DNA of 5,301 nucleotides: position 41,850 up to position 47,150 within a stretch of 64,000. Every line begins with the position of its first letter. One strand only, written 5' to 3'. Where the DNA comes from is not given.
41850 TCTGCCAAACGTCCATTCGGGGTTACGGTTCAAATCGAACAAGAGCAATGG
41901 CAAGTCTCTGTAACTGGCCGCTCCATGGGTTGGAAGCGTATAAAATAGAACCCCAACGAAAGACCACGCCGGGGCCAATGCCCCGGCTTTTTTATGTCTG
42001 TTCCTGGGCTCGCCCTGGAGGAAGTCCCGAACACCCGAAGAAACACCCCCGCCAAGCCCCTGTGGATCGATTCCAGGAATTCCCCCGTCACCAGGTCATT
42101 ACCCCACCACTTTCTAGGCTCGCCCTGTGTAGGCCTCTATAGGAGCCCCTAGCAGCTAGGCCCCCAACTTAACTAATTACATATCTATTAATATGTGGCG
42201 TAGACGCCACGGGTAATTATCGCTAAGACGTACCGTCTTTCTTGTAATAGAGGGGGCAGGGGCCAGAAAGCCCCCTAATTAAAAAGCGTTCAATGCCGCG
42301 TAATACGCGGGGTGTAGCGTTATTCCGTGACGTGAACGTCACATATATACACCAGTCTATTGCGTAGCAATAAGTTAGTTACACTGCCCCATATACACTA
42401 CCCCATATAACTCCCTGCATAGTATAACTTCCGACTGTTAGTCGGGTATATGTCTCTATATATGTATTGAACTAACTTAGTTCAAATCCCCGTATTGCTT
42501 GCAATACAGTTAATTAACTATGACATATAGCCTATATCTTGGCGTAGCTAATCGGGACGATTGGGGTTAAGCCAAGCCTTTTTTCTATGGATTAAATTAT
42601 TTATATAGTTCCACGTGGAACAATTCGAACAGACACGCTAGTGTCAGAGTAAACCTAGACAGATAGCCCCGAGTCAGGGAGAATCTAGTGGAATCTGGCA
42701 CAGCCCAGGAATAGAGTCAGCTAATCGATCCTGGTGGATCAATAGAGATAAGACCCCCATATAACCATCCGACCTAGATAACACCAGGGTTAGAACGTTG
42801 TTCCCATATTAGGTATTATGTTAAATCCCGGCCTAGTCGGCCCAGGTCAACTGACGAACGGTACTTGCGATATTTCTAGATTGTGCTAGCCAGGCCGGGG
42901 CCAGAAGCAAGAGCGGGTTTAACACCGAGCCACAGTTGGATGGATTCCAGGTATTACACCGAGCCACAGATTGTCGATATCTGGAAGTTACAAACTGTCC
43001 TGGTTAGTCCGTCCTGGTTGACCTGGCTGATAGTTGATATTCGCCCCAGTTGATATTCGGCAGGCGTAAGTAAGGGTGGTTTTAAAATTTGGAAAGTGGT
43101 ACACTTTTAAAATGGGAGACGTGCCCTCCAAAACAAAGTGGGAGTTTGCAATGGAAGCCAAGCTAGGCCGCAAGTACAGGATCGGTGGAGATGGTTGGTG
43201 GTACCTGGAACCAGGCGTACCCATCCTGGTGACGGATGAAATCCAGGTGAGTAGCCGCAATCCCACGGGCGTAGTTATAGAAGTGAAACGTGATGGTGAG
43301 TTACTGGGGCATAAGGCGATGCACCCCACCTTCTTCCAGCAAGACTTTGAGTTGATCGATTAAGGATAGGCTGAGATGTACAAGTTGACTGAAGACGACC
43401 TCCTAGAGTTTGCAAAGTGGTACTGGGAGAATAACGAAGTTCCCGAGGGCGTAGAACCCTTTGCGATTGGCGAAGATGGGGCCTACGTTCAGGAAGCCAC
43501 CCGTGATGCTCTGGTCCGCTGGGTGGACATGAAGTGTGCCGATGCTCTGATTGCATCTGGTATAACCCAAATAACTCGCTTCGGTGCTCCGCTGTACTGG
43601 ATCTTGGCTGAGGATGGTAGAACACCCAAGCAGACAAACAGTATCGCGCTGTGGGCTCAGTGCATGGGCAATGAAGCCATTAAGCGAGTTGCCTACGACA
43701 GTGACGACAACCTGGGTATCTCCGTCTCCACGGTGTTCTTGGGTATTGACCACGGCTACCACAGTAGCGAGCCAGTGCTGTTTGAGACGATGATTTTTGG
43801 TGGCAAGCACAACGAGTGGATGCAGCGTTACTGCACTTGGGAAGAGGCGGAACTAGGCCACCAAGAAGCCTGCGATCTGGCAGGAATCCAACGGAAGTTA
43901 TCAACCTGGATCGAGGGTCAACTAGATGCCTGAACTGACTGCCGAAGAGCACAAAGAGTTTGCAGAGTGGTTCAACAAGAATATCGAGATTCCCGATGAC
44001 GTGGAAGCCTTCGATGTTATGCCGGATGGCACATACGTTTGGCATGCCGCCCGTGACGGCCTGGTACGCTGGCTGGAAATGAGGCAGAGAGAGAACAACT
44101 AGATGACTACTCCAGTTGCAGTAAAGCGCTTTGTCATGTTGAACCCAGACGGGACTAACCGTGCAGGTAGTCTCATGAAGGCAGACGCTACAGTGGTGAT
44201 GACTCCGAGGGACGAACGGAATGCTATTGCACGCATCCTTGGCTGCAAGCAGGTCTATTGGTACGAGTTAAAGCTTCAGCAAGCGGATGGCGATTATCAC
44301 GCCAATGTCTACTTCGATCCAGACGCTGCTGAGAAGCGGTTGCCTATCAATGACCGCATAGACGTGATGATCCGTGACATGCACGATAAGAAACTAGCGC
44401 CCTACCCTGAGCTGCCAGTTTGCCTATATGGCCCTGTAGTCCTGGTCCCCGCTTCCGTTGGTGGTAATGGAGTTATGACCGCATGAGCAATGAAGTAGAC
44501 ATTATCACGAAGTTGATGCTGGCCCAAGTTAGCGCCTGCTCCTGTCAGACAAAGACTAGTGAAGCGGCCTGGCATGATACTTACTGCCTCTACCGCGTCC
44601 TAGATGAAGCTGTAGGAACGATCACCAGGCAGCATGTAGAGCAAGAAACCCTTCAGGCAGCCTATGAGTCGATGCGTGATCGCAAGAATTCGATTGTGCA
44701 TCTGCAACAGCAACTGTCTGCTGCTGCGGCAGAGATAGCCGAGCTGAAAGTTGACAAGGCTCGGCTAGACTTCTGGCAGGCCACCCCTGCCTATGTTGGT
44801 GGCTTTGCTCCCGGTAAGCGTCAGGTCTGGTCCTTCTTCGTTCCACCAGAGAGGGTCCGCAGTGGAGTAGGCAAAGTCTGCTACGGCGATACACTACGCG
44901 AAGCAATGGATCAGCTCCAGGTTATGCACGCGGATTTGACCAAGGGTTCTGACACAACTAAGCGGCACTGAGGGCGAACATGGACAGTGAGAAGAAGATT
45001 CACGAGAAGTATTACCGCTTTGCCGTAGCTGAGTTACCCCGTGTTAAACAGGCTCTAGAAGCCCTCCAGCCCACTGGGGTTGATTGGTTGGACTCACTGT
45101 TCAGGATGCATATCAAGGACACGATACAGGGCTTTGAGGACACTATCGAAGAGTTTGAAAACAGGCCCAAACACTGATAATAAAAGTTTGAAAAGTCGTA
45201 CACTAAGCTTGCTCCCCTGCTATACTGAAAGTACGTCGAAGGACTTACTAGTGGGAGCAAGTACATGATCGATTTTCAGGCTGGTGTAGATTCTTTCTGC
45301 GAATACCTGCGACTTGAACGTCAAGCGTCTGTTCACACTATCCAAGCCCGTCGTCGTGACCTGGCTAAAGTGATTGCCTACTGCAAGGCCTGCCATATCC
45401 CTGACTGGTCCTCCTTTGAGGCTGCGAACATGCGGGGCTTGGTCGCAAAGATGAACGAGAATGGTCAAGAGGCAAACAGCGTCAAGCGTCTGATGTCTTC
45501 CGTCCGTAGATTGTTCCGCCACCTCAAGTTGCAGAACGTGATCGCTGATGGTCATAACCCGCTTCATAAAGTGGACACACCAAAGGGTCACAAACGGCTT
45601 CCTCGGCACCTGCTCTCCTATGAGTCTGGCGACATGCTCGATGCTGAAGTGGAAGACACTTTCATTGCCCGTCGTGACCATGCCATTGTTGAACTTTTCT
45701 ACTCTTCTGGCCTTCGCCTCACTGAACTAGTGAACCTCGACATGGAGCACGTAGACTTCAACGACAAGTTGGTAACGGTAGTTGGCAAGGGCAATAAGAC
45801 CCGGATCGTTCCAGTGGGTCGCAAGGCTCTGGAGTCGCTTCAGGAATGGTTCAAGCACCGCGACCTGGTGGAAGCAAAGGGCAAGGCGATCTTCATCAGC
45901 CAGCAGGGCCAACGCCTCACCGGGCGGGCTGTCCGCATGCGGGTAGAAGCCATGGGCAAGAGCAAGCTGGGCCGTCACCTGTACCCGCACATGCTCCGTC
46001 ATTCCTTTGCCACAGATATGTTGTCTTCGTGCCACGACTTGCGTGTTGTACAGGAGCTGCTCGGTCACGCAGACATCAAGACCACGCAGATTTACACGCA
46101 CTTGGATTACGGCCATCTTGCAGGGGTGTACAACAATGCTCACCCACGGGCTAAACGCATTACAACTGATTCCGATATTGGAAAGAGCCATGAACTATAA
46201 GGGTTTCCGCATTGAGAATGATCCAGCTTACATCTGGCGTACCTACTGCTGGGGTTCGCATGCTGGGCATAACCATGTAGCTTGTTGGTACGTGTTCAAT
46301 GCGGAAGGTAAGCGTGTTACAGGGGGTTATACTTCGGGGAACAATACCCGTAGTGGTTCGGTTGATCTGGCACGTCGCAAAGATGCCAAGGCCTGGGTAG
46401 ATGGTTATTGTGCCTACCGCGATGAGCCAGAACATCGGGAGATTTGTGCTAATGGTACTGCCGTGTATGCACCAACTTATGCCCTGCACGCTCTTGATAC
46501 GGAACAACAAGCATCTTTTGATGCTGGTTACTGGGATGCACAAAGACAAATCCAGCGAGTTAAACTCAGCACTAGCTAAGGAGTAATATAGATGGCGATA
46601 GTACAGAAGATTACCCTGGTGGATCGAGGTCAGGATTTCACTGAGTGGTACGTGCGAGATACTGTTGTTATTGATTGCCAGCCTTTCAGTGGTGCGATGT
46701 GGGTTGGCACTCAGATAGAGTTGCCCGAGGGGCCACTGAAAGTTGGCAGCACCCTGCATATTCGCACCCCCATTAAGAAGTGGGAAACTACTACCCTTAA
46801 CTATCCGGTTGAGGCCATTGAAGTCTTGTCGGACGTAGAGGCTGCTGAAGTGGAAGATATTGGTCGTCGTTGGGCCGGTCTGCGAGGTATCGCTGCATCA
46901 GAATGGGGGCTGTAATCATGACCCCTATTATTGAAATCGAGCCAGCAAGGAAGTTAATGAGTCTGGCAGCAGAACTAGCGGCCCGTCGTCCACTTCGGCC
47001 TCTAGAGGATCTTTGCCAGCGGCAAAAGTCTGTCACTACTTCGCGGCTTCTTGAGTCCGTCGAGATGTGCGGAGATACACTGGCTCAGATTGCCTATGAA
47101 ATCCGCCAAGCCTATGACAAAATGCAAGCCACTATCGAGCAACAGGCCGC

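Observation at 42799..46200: dif-like 28-mer 2.4 kb upstream of a full XerC-like recombinase gene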

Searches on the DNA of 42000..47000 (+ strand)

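Call 4: search_dna_similar(query=window:42000-47000:+, collection=phages, mode=near, max_rows=20)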
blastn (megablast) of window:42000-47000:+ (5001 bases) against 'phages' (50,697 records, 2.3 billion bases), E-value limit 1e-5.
No match.

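Call 91: search_dna_similar(query=window:42150-43110:+, collection=plasmids, mode=distant, max_rows=10)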
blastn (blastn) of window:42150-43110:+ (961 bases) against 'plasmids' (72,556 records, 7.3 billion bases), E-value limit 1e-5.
No match.

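Call 92: search_dna_similar(query=window:42150-43110:+, collection=phages, mode=distant, max_rows=10)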
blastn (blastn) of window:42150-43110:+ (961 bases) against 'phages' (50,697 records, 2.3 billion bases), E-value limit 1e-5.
No match.
